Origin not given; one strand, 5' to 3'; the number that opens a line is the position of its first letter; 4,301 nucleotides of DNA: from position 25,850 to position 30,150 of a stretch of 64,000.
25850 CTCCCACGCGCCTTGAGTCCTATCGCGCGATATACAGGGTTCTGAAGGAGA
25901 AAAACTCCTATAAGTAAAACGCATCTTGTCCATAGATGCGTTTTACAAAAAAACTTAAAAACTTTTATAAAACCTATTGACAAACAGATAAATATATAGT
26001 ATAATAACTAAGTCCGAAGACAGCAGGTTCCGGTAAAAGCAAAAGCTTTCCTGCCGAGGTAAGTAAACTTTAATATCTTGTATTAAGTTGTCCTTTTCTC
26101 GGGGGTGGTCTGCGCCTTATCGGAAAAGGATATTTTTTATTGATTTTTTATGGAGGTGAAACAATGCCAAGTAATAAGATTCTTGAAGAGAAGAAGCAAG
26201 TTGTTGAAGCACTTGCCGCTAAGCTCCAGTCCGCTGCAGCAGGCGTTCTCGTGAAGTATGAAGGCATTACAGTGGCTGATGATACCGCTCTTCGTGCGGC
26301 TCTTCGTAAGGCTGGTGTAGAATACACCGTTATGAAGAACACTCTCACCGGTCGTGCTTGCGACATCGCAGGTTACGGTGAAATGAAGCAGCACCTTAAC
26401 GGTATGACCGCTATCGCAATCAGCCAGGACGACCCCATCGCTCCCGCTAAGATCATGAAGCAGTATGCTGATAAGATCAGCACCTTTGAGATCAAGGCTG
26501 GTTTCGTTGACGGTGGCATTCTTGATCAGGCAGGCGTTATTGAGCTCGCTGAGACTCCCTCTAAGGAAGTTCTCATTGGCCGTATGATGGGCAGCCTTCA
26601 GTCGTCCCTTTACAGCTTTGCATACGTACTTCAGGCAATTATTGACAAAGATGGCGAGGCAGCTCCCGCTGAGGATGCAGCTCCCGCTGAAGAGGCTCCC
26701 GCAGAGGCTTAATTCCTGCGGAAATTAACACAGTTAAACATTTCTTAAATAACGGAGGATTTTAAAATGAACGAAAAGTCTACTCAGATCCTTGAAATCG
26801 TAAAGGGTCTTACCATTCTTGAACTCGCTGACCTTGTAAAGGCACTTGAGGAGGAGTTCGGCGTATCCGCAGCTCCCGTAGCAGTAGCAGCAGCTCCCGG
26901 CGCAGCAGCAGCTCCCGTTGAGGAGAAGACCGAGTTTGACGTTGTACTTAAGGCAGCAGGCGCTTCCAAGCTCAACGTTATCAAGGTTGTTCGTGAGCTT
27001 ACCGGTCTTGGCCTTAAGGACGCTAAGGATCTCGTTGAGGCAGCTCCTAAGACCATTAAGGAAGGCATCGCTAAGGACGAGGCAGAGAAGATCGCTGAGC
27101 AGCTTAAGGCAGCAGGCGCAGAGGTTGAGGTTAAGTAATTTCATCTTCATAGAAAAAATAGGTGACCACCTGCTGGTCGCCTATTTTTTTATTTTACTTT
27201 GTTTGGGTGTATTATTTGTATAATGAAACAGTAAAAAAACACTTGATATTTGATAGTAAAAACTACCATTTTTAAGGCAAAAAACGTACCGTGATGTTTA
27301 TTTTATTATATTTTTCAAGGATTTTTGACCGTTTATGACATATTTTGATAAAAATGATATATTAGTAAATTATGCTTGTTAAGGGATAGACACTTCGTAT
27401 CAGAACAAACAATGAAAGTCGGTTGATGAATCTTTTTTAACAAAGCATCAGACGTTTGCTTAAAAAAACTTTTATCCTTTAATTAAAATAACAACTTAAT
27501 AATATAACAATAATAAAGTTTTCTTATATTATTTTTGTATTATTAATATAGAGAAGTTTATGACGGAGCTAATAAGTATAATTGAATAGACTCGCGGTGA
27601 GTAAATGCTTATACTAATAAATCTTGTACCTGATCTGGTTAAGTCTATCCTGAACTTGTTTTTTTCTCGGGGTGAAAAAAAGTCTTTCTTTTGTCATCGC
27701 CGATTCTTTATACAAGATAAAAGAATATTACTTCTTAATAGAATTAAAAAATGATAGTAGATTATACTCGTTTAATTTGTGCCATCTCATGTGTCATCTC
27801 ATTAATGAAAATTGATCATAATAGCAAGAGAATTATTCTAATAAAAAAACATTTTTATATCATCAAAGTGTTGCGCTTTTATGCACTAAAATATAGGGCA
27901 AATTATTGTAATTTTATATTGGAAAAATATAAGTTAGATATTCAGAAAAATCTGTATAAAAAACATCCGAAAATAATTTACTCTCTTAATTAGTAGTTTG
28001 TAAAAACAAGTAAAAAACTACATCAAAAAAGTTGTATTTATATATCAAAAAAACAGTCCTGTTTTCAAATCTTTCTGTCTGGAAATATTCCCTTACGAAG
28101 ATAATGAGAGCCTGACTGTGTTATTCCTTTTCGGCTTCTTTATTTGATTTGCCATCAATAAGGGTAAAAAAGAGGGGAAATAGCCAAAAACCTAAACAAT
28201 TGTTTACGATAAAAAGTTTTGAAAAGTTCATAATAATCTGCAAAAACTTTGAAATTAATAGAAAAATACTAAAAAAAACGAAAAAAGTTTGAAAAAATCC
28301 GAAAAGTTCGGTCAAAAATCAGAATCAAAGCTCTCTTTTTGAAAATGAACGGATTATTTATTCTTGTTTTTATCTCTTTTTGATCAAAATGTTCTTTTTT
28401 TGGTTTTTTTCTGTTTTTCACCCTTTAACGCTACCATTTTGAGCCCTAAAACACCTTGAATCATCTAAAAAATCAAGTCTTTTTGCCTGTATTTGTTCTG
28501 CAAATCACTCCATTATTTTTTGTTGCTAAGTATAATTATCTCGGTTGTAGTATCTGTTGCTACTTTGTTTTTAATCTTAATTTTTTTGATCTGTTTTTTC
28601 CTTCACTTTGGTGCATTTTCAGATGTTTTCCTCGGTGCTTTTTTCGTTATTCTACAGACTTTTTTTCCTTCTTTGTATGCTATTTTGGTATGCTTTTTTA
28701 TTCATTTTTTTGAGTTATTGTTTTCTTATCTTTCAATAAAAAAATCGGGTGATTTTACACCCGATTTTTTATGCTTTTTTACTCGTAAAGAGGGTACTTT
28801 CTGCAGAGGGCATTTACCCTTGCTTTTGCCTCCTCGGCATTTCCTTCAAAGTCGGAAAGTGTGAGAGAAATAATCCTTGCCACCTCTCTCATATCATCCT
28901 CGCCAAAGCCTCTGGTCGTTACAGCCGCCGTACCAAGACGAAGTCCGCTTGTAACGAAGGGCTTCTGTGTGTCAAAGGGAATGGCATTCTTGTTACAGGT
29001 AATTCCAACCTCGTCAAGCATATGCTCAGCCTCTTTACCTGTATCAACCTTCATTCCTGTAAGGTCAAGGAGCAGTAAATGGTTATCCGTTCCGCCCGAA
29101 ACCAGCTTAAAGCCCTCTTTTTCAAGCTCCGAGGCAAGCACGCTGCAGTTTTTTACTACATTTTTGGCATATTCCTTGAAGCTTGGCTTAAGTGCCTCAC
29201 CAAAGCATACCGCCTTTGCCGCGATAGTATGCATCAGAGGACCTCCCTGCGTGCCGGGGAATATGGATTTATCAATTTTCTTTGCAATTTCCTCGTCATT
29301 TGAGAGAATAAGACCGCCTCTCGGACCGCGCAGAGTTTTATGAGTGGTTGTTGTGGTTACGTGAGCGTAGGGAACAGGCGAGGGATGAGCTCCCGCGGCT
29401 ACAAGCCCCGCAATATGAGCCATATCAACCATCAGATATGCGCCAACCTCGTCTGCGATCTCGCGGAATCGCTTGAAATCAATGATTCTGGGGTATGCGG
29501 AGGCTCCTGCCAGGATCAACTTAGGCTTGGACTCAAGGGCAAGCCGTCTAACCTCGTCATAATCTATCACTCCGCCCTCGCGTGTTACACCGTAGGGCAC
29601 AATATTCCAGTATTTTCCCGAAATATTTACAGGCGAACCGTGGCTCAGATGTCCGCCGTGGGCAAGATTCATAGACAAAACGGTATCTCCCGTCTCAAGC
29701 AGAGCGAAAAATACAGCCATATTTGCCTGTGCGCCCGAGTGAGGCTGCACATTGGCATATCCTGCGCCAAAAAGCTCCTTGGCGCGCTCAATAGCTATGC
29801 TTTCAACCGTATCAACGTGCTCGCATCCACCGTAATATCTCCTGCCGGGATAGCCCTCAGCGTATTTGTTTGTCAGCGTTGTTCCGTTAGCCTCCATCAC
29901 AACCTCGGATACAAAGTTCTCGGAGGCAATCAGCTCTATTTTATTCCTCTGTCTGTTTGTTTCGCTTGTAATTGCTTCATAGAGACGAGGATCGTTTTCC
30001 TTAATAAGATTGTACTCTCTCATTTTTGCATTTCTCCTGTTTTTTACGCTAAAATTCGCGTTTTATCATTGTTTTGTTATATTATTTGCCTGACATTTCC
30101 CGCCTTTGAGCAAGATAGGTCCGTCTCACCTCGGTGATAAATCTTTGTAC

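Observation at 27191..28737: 1.55-kb extremely AT-rich, ORF-free block between two convergent terminators, at a break of rplL-rpoB synteny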

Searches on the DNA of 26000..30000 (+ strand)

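Call 4: search_rna_families(source=window, start=26000, end=30000, threshold=evalue, max_evalue=10)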
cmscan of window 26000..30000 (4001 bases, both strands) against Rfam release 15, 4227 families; matches with E-value up to 10: 8.
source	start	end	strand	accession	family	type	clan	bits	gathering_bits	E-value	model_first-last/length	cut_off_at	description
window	26000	26147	+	RF00557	L10_leader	Cis-reg; leader;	-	52.1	44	1.2e-06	5-138/138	5'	Ribosomal protein L10 leader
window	28459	28543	-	RF01507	Afu_298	Gene; snRNA; snoRNA; CD-box;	-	23.8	40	3.5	1-93/93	no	A. fimigatus snoRNA Afu_298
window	28731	28827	-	RF02058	STnc400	Gene;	-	19.3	80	2.7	1-125/125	no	Gammaproteobacterial sRNA STnc400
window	28730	28786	-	RF01730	Termite-leu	Cis-reg;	-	19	51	1.2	1-78/78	no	Termite-leu RNA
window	28731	28831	-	RF00558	L20_leader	Cis-reg; leader;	-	18.1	58.7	4.2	1-127/127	no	Ribosomal protein L20 leader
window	26419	26472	+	RF00188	SNORD103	Gene; snRNA; snoRNA; CD-box;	-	16.9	45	10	1-83/83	no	Small nucleolar RNA SNORD103/SNORD85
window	27149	27254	+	RF01808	MicX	Gene; sRNA;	-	14.9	75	6.3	1-194/194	no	MicX Vibrio cholerae sRNA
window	28823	28904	-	RF01276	sR53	Gene; snRNA; snoRNA; CD-box;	-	13.5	49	9.4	1-60/60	no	Small nucleolar RNA sR53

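Call 25: search_dna_similar(query=window:27139-28778:+, collection=phages, mode=distant, max_evalue=0.001)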
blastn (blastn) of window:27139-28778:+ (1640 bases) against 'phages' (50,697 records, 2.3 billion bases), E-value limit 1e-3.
No match.

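Call 26: search_dna_similar(query=window:27139-28778:+, collection=plasmids, mode=distant, max_evalue=0.001)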
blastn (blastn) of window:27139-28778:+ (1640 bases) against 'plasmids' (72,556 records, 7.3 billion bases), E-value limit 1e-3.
No match.
